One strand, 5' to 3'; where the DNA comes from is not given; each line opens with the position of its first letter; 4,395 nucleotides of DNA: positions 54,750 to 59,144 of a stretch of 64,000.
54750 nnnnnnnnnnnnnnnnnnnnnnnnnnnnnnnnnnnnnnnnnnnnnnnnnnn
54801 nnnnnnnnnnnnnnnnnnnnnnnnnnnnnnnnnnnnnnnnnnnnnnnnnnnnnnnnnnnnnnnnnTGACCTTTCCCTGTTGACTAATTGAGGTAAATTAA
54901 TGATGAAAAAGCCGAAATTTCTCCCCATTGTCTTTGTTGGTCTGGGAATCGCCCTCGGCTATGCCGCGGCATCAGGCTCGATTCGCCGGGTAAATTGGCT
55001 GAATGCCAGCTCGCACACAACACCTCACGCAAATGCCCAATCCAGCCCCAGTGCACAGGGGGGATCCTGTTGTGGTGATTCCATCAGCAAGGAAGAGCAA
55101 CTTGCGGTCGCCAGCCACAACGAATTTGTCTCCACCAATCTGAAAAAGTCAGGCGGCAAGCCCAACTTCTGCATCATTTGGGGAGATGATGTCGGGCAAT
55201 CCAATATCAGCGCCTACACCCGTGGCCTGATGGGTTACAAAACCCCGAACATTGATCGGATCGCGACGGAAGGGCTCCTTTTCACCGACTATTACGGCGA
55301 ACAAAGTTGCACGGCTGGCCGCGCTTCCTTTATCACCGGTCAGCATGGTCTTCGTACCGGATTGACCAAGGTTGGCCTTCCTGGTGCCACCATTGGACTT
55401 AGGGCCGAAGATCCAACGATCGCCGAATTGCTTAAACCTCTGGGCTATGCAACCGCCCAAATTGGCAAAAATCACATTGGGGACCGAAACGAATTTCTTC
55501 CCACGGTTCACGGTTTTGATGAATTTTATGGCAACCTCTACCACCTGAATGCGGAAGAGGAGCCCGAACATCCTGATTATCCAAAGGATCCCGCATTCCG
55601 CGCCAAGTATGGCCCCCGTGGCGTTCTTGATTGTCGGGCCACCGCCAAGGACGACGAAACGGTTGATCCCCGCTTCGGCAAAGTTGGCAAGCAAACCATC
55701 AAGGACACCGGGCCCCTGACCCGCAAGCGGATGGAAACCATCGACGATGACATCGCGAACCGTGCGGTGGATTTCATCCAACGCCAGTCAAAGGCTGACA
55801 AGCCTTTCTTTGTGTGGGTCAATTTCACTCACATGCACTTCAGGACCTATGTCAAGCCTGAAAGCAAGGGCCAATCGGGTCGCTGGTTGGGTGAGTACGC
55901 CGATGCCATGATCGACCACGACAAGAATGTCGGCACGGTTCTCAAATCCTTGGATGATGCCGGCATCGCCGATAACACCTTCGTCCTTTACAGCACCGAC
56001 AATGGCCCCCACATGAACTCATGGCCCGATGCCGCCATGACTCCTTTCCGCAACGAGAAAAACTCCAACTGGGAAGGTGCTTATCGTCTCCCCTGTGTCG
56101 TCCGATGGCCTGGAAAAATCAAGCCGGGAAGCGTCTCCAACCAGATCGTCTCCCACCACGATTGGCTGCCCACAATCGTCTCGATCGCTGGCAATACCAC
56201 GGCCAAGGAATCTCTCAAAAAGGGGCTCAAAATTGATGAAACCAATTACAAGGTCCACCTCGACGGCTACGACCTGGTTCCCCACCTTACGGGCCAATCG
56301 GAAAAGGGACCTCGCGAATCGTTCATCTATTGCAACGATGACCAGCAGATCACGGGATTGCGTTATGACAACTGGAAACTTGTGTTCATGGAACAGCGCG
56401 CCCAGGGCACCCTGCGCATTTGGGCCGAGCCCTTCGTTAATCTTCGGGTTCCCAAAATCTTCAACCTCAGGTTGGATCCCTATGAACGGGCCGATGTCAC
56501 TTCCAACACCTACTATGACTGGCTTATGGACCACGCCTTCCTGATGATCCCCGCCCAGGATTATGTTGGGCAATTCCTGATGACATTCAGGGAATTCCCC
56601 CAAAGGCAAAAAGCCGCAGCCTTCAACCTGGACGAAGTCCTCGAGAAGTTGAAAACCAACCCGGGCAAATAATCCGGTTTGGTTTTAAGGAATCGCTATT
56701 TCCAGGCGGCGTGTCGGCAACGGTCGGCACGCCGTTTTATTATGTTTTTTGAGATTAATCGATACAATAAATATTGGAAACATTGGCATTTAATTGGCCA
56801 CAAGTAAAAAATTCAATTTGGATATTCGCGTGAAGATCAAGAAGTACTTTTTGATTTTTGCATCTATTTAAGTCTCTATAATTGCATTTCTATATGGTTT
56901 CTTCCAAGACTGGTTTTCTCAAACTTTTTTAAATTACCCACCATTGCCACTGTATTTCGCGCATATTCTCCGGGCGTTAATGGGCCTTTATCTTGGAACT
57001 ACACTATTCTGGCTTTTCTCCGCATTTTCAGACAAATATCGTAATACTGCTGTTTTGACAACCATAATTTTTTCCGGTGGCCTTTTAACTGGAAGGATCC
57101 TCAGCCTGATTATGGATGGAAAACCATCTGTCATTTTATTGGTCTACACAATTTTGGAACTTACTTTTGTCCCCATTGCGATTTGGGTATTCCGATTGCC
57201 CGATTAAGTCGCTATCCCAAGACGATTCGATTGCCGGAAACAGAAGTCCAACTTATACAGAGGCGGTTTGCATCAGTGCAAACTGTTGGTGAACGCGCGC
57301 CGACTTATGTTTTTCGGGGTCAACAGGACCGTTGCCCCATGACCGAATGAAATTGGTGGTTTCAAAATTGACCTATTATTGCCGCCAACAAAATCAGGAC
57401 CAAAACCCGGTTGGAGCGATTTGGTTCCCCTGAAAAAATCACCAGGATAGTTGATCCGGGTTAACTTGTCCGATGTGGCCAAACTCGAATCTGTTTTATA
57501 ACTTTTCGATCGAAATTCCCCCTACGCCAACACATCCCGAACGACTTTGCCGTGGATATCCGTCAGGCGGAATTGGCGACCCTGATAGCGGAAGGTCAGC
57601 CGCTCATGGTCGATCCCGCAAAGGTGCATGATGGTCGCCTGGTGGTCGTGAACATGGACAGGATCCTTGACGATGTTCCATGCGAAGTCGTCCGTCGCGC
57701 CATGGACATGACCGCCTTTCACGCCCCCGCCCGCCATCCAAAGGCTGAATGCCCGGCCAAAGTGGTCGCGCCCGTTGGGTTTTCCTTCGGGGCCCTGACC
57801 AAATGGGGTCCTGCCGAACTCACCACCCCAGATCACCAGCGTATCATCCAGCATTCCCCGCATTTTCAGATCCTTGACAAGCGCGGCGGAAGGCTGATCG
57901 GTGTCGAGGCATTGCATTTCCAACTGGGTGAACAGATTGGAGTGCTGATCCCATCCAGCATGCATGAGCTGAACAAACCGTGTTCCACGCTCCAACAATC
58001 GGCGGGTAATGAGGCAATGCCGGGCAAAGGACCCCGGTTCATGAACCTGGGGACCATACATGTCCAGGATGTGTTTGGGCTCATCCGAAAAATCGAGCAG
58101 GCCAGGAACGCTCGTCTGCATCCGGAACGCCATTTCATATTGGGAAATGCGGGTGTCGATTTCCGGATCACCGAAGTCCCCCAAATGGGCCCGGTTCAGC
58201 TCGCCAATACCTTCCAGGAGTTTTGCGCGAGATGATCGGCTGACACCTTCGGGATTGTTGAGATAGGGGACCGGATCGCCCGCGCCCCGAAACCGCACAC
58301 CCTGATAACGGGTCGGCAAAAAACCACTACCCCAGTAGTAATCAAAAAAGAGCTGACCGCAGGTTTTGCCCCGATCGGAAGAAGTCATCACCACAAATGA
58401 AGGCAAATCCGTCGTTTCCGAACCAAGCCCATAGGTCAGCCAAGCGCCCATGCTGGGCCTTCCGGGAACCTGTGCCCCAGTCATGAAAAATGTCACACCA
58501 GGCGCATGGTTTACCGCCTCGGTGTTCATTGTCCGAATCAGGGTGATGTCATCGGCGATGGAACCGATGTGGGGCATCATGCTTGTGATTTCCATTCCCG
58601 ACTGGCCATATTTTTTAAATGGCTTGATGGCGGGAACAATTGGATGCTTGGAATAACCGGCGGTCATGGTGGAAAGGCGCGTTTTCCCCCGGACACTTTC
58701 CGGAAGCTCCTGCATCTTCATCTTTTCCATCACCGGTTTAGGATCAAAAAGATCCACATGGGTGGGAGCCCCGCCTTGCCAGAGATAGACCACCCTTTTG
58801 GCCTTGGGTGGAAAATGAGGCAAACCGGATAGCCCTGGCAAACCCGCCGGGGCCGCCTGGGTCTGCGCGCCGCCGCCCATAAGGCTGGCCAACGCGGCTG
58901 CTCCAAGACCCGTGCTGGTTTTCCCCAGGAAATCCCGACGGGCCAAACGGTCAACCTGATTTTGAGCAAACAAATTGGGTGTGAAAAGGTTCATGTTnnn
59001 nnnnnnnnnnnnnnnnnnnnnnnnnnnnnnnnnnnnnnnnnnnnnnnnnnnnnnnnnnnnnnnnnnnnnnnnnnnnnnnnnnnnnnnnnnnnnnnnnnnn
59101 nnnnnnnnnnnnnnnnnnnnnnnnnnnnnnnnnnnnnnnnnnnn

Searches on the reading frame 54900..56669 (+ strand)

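Call 10: search_protein_families(library=pfam, proteins=[window:54900-56669:+], max_evalue=0.001)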
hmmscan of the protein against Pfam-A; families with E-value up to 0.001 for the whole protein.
window:54900-56669:+ (590 aa): 3 families
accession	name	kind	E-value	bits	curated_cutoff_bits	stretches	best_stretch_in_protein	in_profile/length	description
PF00884.28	Sulfatase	-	6e-52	177.3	25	1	88-431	1-300/301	Sulfatase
PF16347.10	SGSH_C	-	8.6e-06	26.4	29.3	1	390-436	11-57/154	N-sulphoglucosamine sulphohydrolase, C-terminal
PF14707.11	Sulfatase_C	-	3.3e-05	24.9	30.9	1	473-537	5-75/127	C-terminal region of aryl-sulfatase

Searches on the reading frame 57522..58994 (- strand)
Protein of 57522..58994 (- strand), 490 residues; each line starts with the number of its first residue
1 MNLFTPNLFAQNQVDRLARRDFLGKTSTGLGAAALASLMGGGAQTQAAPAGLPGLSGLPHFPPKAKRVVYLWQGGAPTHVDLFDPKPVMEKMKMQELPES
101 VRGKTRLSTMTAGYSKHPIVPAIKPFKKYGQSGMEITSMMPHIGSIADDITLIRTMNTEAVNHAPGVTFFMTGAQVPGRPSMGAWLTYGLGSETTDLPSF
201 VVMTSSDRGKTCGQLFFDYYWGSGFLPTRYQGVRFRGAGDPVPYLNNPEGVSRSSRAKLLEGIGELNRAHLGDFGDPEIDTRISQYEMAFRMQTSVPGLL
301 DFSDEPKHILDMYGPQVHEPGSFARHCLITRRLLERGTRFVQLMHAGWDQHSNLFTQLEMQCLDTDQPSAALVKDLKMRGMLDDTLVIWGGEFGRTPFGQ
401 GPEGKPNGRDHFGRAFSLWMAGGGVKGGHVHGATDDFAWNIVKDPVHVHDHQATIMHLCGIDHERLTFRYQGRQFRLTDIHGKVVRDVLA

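Call 10: search_protein_families(library=pfam, proteins=[window:57522-58994:-], max_evalue=0.001)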
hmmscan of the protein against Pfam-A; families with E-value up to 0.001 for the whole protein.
window:57522-58994:- (490 aa): 1 family
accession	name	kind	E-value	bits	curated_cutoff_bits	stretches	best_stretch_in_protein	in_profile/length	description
PF07394.17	DUF1501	-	7.4e-147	490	27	1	65-489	1-390/390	Protein of unknown function (DUF1501)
